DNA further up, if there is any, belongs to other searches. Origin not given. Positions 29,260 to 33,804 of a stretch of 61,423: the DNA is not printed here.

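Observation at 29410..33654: Giant 1414-aa cytoplasmic coiled-coil protein built around an intact ABC1/UbiB-type atypical kinase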

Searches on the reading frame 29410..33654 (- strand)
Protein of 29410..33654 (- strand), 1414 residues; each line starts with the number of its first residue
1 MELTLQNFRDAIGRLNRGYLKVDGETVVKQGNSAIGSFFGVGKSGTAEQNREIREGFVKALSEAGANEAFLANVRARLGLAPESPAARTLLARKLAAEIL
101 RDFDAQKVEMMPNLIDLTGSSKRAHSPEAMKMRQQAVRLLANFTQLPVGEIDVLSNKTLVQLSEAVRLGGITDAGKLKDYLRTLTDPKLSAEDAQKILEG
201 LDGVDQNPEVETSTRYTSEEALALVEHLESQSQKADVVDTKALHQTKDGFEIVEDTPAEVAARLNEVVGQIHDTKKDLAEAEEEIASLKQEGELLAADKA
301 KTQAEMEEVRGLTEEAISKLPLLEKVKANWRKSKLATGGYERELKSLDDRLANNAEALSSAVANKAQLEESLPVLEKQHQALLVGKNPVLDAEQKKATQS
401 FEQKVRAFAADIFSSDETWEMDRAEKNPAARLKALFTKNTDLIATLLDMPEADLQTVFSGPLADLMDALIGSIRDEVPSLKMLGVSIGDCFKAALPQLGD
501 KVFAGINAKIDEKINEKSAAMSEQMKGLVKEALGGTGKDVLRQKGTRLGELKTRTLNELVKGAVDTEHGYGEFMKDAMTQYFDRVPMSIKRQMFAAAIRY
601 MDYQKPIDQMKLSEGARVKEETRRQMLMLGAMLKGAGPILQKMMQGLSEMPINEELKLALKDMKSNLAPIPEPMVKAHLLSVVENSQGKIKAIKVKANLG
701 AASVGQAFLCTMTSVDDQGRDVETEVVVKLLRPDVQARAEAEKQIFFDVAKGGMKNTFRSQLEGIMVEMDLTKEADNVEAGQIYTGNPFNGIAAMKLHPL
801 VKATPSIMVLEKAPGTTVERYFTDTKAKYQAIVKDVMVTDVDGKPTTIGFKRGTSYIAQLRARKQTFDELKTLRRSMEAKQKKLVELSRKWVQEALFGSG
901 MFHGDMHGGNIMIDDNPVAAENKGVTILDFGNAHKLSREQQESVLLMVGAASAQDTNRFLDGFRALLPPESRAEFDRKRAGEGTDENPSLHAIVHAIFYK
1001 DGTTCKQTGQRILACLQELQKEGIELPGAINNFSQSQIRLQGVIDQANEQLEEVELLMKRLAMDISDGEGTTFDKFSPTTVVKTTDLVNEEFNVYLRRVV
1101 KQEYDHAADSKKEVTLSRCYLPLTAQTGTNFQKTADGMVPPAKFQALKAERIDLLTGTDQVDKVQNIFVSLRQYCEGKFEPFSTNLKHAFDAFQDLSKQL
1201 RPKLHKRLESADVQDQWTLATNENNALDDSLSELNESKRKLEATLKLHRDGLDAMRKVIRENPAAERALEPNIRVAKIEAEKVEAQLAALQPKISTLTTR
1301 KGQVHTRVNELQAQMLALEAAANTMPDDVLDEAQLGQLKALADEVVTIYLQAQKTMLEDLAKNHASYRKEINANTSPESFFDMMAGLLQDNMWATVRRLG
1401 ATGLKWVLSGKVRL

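Call 6: search_protein_families(library=pfam, proteins=[window:29410-33654:-], max_evalue=0.01)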
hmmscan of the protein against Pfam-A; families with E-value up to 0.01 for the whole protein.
window:29410-33654:- (1414 aa): 2 families
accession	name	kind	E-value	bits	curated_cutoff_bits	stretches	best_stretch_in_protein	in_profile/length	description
PF03109.22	ABC1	-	5.4e-15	55.6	22.9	2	876-959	163-240/244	ABC1 atypical kinase-like domain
PF01636.29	APH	-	7e-06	26.4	23.2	1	862-934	127-198/239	Phosphotransferase enzyme family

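Call 7: find_homologous_proteins(query=window:29410-33654:-, max_evalue=0.001)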
Query window:29410-33654:- (1414 aa): 5 proteins with E <= 0.001 among 8000 candidates.
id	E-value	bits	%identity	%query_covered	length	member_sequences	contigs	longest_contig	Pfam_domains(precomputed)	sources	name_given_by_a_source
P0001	0.0e+0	2923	95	100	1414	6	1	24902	PF03109.23,PF01636.30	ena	-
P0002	0.0e+0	2629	85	100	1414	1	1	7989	PF03109.23,PF01636.30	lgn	-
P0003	0.0e+0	2276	76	100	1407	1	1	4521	PF03109.23,PF01636.30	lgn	-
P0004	0.0e+0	1893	65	100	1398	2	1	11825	PF03109.23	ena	-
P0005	0.0e+0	1308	49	100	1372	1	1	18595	PF03109.23,PF01636.30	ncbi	-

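Call 8: search_solved_structures(query=window:29410-33654:-, max_evalue=1, show_alignments=2)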
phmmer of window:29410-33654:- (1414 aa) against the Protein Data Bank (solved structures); distinct sequences matched with E-value up to 1: 1.
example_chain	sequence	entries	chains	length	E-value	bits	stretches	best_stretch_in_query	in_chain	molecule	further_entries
2x26_A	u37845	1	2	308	0.8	10.6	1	919-1043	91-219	PERIPLASMIC ALIPHATIC SULPHONATES-BINDING PROTEIN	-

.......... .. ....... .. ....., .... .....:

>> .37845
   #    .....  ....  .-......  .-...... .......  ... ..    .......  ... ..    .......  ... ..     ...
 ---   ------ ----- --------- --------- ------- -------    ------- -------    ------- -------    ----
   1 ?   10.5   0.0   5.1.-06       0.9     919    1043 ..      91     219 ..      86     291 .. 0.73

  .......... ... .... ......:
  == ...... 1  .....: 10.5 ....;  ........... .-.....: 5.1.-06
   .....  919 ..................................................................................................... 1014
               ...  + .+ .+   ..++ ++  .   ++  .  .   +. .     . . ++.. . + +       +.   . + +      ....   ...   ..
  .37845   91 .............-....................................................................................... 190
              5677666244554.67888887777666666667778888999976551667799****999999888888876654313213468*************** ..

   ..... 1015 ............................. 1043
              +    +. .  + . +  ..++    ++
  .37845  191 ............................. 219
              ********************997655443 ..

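Call 10: find_encoding_contigs(protein=P0005, flank=10000, max_places=4)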
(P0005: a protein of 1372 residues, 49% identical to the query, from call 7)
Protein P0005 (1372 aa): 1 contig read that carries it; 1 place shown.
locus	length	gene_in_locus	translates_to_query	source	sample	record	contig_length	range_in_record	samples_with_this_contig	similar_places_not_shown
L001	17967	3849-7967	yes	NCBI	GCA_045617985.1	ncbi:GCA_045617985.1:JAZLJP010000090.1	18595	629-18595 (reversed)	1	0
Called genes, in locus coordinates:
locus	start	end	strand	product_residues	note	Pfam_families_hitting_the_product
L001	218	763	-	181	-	PF01863:YgjP-like, PF10263:SprT-like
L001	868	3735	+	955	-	PF08757:CotH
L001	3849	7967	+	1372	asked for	PF01636:APH (weak), PF03109:ABC1 (weak)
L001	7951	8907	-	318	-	PF00749:tRNA-synt_1c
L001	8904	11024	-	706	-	PF08531:Bac_rhamnosid_N (faint), PF05592:Bac_rhamnosid, PF17389:Bac_rhamnosid6H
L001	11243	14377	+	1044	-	-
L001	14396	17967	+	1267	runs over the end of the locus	-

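Call 11: find_encoding_contigs(protein=P0004, flank=10000, max_places=4)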
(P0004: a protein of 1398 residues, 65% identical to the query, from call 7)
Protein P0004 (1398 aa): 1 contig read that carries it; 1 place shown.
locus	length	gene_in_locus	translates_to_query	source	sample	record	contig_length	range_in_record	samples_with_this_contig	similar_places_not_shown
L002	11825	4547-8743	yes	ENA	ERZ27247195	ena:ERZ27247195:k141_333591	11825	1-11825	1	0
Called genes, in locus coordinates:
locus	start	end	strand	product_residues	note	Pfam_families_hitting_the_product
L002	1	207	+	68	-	?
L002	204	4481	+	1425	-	PF12801:Fer4_5, PF12837:Fer4_6 (faint), PF13183:Fer4_8 (faint), PF12838:Fer4_7, PF13187:Fer4_9 (weak), PF00037:Fer4 (weak), PF12797:Fer4_2 (weak), PF08757:CotH, +4 more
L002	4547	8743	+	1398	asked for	PF03109:ABC1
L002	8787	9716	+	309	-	PF00749:tRNA-synt_1c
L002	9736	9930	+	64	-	PF00702:Hydrolase (weak), PF13419:HAD_2 (weak)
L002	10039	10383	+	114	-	PF00702:Hydrolase (weak), PF13419:HAD_2, PF13242:Hydrolase_like (weak)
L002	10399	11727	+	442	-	PF01554:MatE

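Call 12: find_encoding_contigs(protein=P0001, flank=10000, max_places=4)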
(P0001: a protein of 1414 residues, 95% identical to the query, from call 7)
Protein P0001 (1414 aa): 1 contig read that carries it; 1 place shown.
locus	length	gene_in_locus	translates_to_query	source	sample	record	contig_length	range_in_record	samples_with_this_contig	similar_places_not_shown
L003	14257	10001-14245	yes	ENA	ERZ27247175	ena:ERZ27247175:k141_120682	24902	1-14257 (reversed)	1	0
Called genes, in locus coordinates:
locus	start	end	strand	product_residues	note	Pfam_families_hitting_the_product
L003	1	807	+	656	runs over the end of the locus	PF00664:ABC_membrane, PF00005:ABC_tran, PF02463:SMC_N (faint)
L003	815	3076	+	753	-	PF00521:DNA_topoisoIV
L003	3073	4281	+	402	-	PF01018:GTP1_OBG, PF01926:MMR_HSR1, PF02421:FeoB_N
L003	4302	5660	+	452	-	PF00248:Aldo_ket_red, PF13187:Fer4_9 (weak)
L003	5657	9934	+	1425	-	PF12801:Fer4_5, PF12797:Fer4_2 (faint), PF12837:Fer4_6 (faint), PF13183:Fer4_8 (faint), PF12838:Fer4_7, PF13187:Fer4_9 (weak), PF00037:Fer4 (weak), PF08757:CotH, +4 more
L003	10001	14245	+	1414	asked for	PF01636:APH (faint), PF03109:ABC1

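Call 13: find_related_loci(query=A1, collection=genome_contigs, flank=10000)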
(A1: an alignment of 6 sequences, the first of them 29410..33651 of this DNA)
Query A1 (1413 aa) in genome_contigs; peptide patterns used: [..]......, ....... (x = any residue, [..] = any of these).
420 stretches matched a pattern; 1 encode a relative of the query (tblastn E <= 1e-3); 1 distinct loci.
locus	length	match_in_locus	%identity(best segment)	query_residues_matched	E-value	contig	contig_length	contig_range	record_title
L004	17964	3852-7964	49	1-1411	0e+0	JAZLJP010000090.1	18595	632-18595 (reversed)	MAG: Kiritimatiellia bacterium isolate T1900044962_TA20190024.MAGScoT_cleanbin_000032 SGB_3965_k141_1150176, whole genom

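Call 20: search_protein_families(library=ncbifam, proteins=[window:29410-33654:-], max_evalue=0.01)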
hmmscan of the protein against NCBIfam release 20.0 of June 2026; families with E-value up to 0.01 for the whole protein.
window:29410-33654:- (1414 aa): 4 families
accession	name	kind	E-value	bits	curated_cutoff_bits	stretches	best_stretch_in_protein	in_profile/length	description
TIGR01982.1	UbiB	equivalog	1.3e-15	57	487.55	2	600-752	23-169/436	2-polyprenylphenol 6-hydroxylase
NF003404.0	PRK04750.1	equivalog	3.1e-07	29.4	667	1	895-941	275-319/529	ubiquinone biosynthesis regulatory protein kinase UbiB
TIGR02168.1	SMC_prok_B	equivalog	5.4e-05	21.1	567.35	1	1195-1389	324-528/1181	chromosome segregation protein SMC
TIGR02169.1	SMC_prok_A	equivalog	0.0002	19.2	729.4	1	1213-1344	391-803/1165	chromosome segregation protein SMC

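Call 40: search_solved_structures(query=A1, max_evalue=1, show_alignments=2)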
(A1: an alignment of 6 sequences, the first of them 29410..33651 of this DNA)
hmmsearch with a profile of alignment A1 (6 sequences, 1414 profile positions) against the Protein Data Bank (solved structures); distinct sequences matched with E-value up to 1: 10.
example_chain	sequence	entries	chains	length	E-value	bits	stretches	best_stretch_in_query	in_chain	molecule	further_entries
1qvr_A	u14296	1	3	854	0.019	15.8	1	1182-1369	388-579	ClpB protein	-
1fxk_B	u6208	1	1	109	0.019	15.8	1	1225-1319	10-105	PREFOLDIN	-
8qox_B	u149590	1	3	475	0.02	15.8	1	1212-1318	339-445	Conserved membrane protein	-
7a9d_B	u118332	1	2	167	0.027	15.4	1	242-318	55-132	Hemagglutinin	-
9ff9_A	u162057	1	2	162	0.042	14.7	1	1173-1309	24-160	Tropomyosin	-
8puz_A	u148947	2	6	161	0.048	14.5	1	1174-1309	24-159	Tropomyosin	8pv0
1fxk_A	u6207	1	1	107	0.11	13.2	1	1225-1317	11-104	PREFOLDIN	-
4hse_A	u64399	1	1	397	0.18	12.6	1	1181-1300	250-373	Chaperone protein ClpB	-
6eml_r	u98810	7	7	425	0.24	12.2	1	896-932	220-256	Serine/threonine-protein kinase RIO2 | non-specific serine/threonine protein kinase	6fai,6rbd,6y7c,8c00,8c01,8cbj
2xzr_A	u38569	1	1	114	0.54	11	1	1226-1322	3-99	IMMUNOGLOBULIN-BINDING PROTEIN EIBD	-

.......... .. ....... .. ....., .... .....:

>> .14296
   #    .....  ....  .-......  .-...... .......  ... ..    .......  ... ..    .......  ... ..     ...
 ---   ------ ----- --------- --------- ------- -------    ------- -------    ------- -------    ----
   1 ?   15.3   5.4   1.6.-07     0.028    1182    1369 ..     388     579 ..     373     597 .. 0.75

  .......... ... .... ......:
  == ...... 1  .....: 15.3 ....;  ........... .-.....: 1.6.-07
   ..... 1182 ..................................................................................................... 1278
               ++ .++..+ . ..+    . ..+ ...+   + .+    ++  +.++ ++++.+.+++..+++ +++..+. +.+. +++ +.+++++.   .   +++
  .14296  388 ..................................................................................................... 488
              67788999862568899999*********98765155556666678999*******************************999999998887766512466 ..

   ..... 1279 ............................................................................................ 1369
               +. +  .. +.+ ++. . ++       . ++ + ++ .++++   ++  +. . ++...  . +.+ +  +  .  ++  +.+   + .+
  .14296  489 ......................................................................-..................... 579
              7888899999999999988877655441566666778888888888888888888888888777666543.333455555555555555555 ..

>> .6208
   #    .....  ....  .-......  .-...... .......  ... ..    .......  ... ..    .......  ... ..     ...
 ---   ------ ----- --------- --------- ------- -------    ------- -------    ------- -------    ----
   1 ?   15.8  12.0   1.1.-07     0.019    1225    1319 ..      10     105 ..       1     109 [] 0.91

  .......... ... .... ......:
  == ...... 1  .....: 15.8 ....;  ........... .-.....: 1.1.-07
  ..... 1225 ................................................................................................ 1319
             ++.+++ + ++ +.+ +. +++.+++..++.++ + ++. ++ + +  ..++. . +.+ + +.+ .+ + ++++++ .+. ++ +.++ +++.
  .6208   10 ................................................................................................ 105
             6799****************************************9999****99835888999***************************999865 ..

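Call 86: search_protein_families(library=padloc, proteins=[window:29410-33654:-], max_evalue=0.01)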
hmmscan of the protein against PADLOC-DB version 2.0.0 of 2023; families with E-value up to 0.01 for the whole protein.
window:29410-33654:- (1414 aa): 3 families
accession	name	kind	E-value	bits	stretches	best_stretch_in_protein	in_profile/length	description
PDLC03859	LmuB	-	1.2e-05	22.8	2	177-378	302-478/611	-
PDLC00582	JetC3|JetC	-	0.0081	12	1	1176-1329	401-551/1472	DUF3584 domain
PDLC00550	JetC2|JetC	-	0.0083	11.8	0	1180-1374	833-1026/1355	DUF3584 domain; MukB-like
